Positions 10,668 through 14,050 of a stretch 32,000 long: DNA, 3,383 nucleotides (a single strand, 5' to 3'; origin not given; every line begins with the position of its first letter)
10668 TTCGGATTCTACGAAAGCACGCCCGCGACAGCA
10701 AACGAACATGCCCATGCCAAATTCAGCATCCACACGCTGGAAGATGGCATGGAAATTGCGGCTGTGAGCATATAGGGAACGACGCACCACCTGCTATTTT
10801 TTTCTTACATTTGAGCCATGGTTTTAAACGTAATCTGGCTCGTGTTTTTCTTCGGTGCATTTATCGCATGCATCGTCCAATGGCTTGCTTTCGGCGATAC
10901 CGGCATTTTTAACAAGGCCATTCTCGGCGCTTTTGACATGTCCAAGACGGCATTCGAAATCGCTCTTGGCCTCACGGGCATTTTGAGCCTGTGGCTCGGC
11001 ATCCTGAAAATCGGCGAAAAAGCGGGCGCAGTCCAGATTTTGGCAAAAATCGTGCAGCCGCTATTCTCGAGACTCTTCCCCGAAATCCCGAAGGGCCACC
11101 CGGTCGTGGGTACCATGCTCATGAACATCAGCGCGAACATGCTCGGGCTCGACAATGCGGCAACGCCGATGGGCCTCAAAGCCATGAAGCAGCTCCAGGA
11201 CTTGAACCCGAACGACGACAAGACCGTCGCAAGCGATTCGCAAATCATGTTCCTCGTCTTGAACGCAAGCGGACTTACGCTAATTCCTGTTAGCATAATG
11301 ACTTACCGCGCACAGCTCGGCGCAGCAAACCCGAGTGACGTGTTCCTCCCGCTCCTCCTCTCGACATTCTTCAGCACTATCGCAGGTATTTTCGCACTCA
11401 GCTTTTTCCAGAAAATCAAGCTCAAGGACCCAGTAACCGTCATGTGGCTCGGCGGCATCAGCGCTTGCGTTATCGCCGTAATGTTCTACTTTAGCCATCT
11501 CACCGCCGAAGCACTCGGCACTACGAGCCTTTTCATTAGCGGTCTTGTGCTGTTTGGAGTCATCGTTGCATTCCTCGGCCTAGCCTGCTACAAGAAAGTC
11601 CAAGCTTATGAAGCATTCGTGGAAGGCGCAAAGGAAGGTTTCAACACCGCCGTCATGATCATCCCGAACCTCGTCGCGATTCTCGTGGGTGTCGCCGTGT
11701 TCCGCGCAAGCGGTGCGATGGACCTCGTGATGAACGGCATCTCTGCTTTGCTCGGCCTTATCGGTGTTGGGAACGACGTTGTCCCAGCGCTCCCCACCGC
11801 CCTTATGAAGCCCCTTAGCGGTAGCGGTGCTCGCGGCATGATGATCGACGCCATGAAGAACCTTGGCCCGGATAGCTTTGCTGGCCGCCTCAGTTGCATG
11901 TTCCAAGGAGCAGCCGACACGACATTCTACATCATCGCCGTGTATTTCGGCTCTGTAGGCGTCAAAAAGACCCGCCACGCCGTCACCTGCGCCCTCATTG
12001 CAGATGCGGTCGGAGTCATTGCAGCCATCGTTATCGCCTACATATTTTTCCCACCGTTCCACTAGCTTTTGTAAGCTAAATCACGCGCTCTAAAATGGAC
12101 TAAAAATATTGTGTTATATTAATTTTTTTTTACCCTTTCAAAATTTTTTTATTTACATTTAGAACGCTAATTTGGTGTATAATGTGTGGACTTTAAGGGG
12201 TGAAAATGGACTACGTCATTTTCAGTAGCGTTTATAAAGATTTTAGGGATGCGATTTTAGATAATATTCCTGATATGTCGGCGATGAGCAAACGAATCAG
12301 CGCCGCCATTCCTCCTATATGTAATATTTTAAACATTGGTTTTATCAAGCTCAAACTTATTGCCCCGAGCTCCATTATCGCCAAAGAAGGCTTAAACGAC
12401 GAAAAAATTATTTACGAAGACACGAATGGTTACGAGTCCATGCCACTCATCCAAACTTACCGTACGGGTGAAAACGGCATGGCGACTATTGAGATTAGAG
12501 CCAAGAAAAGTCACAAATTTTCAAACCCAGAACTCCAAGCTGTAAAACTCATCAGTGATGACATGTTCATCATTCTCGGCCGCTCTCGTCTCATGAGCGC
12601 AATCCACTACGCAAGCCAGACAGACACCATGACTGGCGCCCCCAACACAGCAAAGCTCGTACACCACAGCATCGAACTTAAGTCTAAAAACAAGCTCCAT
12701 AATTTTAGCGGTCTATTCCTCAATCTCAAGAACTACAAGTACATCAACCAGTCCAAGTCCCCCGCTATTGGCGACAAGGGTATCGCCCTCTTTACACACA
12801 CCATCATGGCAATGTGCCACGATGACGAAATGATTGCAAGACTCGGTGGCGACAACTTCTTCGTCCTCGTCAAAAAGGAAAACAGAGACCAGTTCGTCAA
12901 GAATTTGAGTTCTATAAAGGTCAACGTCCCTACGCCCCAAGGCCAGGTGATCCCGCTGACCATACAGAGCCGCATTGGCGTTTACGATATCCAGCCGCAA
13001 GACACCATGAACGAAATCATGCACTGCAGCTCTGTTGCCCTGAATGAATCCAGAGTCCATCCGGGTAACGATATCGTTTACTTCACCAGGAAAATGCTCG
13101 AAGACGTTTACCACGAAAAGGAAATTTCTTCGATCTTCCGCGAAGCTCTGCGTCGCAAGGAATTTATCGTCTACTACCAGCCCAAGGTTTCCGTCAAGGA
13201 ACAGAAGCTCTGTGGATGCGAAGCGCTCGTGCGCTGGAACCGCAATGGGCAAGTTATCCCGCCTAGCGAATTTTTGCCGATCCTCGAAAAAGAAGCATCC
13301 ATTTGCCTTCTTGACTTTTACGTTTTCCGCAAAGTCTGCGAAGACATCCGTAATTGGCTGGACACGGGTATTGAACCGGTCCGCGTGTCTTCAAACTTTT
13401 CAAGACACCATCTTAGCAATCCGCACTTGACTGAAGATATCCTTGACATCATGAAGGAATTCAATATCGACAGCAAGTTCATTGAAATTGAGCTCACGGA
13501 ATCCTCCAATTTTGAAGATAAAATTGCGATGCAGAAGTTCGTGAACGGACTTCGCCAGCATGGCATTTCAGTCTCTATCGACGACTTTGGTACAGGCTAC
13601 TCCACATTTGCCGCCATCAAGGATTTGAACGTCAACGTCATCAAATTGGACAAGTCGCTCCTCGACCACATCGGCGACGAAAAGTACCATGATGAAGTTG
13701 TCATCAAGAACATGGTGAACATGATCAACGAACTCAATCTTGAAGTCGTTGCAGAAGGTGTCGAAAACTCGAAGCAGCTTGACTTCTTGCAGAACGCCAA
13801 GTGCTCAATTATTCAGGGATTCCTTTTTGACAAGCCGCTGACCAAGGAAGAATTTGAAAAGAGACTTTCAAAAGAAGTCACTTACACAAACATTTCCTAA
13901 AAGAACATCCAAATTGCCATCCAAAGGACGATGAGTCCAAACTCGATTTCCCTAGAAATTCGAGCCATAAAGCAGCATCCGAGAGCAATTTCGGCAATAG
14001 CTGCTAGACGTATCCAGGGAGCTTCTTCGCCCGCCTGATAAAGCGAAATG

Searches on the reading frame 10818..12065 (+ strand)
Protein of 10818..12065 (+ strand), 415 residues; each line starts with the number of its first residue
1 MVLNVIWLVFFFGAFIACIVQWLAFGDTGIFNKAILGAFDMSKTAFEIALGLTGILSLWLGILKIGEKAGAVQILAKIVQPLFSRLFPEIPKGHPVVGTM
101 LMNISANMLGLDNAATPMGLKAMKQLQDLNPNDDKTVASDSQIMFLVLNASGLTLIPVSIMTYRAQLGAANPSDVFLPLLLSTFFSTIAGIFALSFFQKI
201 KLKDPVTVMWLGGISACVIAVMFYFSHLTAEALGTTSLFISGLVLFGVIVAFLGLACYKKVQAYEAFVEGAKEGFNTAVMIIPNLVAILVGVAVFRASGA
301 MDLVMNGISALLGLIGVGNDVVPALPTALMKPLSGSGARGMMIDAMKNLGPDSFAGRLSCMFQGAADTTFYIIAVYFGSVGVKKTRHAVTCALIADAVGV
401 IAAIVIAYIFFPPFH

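Call 62: search_protein_families(library=pfam, proteins=[window:10818-12065:+], max_evalue=0.00001)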
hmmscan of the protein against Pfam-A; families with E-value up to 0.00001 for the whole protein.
window:10818-12065:+ (415 aa): 1 family
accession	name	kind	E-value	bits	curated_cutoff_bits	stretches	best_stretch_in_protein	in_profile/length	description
PF07670.19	Gate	-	5.4e-21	75.4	29.6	2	50-161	2-98/104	Nucleoside recognition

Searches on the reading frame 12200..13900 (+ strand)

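Call 62: search_protein_families(library=pfam, proteins=[window:12200-13900:+], max_evalue=0.00001)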
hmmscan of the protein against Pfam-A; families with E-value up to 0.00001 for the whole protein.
window:12200-13900:+ (566 aa): 2 families
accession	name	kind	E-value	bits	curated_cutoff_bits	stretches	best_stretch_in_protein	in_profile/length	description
PF00563.25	EAL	-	2.1e-62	211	31.3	1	313-546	4-236/236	EAL domain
PF00990.26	GGDEF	-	2.1e-13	50.8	23.8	1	140-286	2-156/161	Diguanylate cyclase, GGDEF domain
